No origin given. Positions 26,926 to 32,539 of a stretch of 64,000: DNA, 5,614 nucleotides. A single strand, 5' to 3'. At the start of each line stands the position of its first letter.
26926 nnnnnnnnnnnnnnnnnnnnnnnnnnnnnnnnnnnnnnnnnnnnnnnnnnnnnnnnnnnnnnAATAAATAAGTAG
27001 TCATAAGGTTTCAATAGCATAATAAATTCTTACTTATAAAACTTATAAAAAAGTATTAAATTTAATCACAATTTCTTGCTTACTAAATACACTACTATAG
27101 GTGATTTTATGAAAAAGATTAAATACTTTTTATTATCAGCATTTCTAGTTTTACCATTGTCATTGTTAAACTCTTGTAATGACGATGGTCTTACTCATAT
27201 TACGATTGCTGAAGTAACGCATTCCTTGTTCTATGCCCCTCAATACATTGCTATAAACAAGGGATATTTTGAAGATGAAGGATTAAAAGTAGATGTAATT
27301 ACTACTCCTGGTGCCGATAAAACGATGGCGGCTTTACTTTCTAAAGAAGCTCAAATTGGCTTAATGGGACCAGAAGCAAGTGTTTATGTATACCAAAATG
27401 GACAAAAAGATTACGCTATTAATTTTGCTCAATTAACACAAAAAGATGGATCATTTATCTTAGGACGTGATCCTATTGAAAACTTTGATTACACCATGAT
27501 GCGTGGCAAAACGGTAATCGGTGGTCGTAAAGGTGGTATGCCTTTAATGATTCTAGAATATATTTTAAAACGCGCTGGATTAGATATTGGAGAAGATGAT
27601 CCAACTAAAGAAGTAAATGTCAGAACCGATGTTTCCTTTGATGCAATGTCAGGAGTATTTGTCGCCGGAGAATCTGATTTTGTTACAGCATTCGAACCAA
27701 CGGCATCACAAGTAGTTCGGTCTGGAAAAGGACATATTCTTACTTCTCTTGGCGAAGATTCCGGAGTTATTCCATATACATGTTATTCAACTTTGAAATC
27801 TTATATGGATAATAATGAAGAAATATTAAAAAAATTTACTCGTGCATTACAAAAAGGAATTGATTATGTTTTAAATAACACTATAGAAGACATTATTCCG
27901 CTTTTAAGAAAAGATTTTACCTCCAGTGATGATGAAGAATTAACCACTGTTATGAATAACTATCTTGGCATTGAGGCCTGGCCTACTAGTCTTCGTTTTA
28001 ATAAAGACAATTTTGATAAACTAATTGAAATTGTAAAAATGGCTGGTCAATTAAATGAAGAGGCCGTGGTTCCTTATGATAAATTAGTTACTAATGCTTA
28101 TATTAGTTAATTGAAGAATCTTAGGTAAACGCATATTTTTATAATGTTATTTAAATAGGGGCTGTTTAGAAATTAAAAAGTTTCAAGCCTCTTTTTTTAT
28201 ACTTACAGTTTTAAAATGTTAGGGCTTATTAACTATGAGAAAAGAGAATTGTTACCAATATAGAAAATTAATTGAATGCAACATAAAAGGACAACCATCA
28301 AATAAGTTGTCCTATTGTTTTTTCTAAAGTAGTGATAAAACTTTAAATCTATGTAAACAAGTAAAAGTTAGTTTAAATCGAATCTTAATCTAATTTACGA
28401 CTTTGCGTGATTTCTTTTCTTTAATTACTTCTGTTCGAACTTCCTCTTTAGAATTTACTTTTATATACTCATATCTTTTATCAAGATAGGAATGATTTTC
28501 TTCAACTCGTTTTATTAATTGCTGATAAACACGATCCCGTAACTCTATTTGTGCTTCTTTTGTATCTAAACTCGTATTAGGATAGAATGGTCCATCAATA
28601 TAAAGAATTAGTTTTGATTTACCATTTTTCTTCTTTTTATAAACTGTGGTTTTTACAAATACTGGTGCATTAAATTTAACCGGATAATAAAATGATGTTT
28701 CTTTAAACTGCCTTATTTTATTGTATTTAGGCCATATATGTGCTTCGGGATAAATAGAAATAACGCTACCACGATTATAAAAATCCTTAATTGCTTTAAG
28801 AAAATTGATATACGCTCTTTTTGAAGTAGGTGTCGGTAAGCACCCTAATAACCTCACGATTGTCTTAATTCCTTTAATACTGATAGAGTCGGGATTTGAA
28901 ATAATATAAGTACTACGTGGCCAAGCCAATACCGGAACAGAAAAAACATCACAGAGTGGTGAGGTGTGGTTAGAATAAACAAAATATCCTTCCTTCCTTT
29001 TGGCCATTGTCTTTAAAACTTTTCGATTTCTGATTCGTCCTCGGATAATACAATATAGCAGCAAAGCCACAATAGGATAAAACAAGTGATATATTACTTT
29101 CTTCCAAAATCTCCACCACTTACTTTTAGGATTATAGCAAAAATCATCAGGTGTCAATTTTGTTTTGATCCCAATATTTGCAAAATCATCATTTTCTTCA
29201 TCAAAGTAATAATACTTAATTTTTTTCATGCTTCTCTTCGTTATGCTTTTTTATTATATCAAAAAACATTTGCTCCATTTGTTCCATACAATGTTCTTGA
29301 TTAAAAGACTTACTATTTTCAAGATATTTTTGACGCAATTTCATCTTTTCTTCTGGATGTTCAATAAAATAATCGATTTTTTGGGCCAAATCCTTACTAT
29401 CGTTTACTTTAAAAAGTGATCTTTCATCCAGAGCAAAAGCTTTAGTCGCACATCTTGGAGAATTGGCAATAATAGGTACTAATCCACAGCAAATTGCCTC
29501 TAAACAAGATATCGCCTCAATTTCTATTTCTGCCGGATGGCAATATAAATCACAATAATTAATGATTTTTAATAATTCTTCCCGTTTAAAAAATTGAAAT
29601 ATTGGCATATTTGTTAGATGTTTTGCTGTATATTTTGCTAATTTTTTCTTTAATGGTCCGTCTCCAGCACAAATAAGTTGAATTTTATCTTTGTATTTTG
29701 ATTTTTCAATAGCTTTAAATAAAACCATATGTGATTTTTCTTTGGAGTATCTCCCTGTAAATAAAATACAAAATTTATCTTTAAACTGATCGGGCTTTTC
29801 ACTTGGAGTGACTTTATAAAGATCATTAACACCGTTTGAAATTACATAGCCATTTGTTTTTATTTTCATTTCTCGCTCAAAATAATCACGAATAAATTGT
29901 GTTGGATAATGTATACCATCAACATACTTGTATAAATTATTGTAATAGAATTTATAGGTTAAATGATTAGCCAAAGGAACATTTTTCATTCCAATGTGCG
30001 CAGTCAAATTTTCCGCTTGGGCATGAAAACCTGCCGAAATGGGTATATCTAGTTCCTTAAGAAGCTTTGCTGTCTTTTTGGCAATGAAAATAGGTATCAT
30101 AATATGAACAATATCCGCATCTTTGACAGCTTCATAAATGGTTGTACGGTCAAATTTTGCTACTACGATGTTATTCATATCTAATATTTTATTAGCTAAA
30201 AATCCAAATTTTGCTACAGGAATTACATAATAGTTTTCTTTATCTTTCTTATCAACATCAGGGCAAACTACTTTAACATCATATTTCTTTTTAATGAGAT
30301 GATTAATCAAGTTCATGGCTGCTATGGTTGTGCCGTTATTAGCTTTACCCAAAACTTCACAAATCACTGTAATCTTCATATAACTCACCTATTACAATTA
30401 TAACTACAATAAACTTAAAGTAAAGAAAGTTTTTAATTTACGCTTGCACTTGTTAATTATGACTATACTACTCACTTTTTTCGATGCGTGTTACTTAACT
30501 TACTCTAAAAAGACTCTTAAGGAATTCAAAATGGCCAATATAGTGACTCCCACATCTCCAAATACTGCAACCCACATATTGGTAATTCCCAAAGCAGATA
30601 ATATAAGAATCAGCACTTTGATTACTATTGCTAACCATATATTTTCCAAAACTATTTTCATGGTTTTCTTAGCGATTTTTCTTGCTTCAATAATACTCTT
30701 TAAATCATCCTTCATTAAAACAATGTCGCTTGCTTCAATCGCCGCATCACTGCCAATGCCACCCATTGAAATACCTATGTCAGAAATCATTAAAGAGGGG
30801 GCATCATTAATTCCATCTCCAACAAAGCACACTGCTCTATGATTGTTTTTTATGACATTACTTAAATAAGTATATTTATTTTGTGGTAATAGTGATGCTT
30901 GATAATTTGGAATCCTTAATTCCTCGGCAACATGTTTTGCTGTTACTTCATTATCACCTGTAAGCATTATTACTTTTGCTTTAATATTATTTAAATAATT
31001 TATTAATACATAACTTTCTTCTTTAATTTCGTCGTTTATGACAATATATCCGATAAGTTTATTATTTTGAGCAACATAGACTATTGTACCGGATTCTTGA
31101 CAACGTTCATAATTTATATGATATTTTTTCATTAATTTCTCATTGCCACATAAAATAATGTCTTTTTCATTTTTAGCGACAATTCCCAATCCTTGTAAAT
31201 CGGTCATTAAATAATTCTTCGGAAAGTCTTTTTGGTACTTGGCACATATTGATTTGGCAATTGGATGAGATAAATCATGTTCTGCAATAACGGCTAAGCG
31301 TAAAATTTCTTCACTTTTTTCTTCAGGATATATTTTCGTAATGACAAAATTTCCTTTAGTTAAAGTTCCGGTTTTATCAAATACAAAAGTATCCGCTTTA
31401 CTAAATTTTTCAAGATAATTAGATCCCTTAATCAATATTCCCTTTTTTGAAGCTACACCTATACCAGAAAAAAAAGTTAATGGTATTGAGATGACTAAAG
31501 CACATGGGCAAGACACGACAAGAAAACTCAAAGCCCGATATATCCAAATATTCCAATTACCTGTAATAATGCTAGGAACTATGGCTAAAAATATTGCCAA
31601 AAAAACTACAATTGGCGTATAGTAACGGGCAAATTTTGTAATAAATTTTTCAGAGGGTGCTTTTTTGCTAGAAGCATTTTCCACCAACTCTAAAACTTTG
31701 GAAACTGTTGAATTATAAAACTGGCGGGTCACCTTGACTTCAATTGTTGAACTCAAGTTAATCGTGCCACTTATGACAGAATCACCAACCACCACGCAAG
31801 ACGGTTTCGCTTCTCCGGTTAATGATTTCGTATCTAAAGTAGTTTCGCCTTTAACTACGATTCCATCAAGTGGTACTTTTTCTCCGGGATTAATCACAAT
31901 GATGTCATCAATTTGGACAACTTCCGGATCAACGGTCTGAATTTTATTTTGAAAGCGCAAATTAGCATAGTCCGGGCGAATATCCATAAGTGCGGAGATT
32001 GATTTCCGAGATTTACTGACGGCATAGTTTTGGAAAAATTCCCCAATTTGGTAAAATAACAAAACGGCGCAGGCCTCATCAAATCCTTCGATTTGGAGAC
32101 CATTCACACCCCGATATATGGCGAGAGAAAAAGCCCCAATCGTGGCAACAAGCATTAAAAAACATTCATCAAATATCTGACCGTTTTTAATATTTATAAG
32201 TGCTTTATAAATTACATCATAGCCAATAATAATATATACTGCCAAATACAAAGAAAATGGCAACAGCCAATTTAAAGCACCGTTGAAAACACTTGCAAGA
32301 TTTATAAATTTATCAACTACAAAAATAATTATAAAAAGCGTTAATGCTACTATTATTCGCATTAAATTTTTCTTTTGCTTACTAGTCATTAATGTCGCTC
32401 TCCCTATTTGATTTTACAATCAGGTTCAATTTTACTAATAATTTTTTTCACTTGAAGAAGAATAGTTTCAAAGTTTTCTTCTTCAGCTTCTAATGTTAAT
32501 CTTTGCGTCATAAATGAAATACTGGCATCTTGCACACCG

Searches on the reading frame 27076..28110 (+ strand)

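Call 52: search_protein_families(library=pfam, proteins=[window:27076-28110:+], max_evalue=0.00001)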
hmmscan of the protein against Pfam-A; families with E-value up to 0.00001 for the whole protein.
window:27076-28110:+ (344 aa): 2 families
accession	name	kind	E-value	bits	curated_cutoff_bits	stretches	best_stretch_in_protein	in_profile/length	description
PF09084.16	NMT1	-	2.6e-17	63.9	20.5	1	54-268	5-212/216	NMT1/THI5 like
PF13379.11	NMT1_2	-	4.9e-13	49.9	24.7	1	53-267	18-240/252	NMT1-like family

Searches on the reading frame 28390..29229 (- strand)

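Call 52: search_protein_families(library=pfam, proteins=[window:28390-29229:-], max_evalue=0.00001)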
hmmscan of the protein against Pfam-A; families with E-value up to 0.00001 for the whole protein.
window:28390-29229:- (279 aa): 1 family
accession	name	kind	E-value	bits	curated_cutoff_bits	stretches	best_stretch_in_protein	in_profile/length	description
PF01553.26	Acyltransferase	-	2.6e-09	37.4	23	1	74-190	8-126/132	Acyltransferase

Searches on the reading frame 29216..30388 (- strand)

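Call 53: search_protein_families(library=pfam, proteins=[window:29216-30388:-], max_evalue=0.00001)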
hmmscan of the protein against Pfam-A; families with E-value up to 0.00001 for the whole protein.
window:29216-30388:- (390 aa): 3 families
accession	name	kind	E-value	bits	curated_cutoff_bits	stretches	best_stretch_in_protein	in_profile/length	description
PF00534.26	Glycos_transf_1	-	3.5e-25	89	26.4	1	198-354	8-164/172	Glycosyl transferases group 1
PF13439.12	Glyco_transf_4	-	5.6e-17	62.7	28.5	1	18-188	2-167/170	Glycosyltransferase Family 4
PF13692.12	Glyco_trans_1_4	-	2.3e-13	51.1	27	1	207-343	3-141/142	Glycosyl transferases group 1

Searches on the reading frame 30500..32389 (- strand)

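Call 53: search_protein_families(library=pfam, proteins=[window:30500-32389:-], max_evalue=0.00001)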
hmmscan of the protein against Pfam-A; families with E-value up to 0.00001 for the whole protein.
window:30500-32389:- (629 aa): 2 families
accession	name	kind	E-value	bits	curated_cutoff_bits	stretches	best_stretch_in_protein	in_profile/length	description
PF00122.25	E1-E2_ATPase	-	5.6e-48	163.3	28.1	1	139-316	4-181/181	E1-E2 ATPase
PF00702.32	Hydrolase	-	3.9e-25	89.8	26.4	1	333-533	2-187/191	haloacid dehalogenase-like hydrolase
